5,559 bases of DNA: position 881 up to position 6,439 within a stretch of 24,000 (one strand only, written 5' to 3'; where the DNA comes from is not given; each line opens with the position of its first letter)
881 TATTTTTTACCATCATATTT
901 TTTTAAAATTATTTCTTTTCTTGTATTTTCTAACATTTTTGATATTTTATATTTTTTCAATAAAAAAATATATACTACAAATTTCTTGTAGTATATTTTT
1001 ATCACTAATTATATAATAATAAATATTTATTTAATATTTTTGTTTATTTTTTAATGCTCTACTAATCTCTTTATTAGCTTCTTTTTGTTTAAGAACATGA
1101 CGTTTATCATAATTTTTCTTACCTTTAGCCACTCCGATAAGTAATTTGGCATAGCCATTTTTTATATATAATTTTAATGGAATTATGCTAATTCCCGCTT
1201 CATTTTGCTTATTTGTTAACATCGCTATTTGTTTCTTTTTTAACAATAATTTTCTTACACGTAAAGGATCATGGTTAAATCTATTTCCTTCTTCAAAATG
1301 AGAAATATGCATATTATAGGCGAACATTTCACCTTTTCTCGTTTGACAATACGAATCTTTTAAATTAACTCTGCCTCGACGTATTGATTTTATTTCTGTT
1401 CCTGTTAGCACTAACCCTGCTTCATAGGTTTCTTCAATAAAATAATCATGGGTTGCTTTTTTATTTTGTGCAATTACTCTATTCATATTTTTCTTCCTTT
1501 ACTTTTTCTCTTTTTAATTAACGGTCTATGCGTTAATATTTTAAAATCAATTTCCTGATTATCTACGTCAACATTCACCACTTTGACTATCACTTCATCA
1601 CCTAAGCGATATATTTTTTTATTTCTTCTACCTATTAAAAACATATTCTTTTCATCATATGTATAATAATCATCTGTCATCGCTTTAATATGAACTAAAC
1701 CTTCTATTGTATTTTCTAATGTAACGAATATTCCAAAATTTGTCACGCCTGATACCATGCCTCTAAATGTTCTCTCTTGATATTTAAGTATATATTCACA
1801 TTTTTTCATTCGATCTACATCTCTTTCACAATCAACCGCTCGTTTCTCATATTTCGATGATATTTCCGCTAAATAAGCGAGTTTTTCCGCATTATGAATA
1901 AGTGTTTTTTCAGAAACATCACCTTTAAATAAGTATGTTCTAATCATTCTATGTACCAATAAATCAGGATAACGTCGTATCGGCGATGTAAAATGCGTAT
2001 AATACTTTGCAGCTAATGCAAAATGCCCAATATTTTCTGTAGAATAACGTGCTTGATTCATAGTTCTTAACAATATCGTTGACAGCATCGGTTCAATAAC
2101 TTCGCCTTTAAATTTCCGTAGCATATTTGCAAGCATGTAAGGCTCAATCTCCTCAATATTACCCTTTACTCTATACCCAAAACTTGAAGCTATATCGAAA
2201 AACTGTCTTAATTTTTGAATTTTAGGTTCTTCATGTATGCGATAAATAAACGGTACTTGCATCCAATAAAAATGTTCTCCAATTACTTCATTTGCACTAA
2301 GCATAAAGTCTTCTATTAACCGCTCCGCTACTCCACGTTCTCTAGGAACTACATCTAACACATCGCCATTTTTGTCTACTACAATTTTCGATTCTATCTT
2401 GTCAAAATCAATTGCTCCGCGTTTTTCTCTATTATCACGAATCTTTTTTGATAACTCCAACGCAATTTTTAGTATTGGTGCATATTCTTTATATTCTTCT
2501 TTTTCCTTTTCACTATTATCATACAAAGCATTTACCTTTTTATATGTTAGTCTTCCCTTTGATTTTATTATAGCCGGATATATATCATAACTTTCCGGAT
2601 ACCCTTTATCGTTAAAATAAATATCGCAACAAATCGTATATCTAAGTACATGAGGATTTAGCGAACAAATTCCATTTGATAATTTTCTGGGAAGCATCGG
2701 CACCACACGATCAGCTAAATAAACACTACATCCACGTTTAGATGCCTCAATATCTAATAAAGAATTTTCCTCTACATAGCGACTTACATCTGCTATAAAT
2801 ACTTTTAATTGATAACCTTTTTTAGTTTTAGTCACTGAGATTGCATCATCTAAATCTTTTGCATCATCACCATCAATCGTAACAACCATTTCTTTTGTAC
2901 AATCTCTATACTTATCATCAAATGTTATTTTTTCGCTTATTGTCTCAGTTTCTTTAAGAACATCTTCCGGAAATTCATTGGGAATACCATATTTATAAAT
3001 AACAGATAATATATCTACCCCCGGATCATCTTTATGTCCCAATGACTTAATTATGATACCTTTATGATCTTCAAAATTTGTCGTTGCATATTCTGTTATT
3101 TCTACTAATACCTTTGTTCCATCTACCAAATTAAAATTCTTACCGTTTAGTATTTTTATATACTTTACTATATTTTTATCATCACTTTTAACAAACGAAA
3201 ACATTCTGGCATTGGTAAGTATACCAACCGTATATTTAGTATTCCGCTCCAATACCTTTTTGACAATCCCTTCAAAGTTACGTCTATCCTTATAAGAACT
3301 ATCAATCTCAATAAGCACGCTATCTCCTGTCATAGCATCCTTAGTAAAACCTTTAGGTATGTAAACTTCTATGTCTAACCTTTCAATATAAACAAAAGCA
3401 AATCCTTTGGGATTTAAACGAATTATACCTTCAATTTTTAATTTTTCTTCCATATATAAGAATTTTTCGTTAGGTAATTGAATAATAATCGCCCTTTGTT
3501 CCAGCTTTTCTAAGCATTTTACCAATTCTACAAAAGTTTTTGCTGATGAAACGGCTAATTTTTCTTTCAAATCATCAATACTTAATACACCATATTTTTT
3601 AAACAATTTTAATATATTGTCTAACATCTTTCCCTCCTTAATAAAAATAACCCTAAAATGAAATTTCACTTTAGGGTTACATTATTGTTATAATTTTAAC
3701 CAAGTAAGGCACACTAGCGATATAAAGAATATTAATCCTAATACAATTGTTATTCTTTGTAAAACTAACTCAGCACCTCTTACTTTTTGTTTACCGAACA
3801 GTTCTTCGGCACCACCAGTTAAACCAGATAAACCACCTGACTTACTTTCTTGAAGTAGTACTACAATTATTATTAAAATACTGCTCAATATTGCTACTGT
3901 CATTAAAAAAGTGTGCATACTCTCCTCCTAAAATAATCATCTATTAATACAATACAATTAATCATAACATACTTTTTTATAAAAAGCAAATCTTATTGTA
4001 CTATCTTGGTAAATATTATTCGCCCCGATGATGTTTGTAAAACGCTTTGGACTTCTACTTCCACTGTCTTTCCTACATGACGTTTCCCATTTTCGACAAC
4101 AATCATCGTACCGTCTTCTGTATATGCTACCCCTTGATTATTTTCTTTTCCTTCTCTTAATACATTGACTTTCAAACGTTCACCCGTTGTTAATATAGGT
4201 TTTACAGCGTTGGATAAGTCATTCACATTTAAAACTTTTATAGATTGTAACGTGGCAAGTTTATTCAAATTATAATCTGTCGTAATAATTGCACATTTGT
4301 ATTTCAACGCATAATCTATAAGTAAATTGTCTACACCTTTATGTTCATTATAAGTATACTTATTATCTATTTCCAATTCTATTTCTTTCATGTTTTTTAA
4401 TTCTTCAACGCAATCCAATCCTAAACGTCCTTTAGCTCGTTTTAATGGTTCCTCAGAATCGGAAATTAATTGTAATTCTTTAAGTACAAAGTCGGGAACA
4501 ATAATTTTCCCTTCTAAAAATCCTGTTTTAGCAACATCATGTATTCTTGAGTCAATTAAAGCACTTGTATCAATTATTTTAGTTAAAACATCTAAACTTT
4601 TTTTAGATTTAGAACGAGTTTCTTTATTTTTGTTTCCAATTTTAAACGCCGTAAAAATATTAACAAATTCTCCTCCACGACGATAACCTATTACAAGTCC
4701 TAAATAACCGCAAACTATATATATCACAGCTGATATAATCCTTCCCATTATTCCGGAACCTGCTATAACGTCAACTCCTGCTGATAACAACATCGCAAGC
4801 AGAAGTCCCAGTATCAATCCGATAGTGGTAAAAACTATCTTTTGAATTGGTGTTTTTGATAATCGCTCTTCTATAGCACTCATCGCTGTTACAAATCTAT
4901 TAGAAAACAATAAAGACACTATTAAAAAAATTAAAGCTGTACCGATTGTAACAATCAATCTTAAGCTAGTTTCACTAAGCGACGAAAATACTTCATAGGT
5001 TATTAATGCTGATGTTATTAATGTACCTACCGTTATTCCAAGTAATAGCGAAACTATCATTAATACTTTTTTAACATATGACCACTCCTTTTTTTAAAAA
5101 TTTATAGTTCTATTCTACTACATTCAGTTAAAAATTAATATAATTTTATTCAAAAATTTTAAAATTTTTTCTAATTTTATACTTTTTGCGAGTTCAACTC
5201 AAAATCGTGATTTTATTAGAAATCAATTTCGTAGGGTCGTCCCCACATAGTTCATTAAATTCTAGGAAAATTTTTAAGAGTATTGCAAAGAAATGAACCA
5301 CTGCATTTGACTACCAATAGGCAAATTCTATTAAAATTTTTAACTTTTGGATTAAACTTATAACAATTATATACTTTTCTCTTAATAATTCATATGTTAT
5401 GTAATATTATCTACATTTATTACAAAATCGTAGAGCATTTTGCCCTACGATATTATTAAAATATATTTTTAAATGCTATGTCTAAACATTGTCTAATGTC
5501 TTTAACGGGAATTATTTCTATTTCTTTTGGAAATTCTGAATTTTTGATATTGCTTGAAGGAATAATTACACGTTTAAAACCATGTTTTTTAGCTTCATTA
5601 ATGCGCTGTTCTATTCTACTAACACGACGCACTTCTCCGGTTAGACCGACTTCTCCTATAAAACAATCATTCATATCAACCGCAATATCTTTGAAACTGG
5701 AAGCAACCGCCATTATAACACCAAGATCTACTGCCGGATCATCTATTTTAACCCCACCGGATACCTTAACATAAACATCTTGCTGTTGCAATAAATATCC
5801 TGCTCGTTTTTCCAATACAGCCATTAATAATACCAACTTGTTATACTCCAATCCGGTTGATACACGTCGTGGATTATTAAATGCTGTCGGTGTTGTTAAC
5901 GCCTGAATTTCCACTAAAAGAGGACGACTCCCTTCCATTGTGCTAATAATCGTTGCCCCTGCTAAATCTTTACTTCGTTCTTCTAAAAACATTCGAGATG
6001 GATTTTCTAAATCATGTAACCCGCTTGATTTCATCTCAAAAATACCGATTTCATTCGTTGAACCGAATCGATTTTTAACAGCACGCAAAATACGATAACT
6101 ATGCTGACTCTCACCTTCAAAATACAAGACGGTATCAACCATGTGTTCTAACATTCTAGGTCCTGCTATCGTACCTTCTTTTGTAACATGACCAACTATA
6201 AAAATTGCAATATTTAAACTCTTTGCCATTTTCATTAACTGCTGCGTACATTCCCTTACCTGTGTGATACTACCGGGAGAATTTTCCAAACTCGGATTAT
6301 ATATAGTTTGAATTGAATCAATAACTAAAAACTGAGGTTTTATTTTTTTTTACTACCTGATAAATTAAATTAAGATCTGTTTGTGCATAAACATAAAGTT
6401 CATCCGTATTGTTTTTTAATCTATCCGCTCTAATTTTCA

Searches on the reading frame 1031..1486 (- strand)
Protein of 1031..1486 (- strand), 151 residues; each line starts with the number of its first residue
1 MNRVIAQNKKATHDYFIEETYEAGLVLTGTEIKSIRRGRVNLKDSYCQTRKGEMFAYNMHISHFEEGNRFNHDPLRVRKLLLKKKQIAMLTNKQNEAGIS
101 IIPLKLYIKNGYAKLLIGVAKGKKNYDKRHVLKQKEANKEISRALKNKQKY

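Call 72: search_protein_families(library=pfam, proteins=[window:1031-1486:-], max_evalue=0.00001)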
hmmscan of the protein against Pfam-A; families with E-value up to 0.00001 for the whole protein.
window:1031-1486:- (151 aa): 1 family
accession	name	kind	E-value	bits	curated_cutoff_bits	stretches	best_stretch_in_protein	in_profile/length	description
PF01668.23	SmpB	-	2.8e-59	199.6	27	1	5-147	1-143/143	SmpB protein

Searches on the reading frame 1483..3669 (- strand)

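Call 72: search_protein_families(library=pfam, proteins=[window:1483-3669:-], max_evalue=0.00001)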
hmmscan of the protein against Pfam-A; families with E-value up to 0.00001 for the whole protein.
window:1483-3669:- (728 aa): 4 families
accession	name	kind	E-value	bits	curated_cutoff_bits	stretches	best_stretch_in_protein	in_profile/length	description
PF00773.25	RNB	-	1.4e-107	360.2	29.3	1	255-581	2-325/326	RNB domain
PF17876.7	CSD2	-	1.3e-26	92.9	26.2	1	159-234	1-74/74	Cold shock domain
PF00575.29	S1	-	2.6e-14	53.8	22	1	634-711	7-73/74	S1 RNA binding domain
PF08206.17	OB_RNB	-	2.3e-11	43.6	24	1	81-138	1-57/58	Ribonuclease B OB domain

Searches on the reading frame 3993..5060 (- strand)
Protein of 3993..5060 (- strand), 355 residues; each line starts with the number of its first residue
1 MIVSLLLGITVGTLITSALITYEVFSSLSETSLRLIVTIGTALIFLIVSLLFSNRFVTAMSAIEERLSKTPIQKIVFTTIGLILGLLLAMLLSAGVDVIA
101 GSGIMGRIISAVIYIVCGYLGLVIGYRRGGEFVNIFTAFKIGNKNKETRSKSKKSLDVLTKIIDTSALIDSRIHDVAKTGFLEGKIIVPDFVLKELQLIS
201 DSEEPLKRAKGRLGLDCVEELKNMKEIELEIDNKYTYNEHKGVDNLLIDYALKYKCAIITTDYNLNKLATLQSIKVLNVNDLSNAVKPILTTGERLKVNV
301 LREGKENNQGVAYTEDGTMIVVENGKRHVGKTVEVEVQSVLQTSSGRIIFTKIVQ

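Call 72: search_protein_families(library=pfam, proteins=[window:3993-5060:-], max_evalue=0.00001)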
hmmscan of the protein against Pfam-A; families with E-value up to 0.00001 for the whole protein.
window:3993-5060:- (355 aa): 2 families
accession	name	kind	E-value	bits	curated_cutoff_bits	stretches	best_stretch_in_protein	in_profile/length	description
PF01938.26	TRAM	-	9.8e-08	32.2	21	1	291-341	3-52/61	TRAM domain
PF01850.27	PIN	-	3.7e-06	28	23.6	0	162-269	2-118/120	PIN domain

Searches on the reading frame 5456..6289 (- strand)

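Call 72: search_protein_families(library=pfam, proteins=[window:5456-6289:-], max_evalue=0.00001)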
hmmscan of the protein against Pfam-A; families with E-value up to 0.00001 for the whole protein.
window:5456-6289:- (277 aa): 2 families
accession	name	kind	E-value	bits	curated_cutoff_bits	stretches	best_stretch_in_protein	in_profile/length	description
PF05362.19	Lon_C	-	3.3e-11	43.6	21.1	1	167-273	91-203/205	Lon protease (S16) C-terminal proteolytic domain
PF13541.12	ChlI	-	3.5e-09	37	27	1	163-247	36-121/121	Subunit ChlI of Mg-chelatase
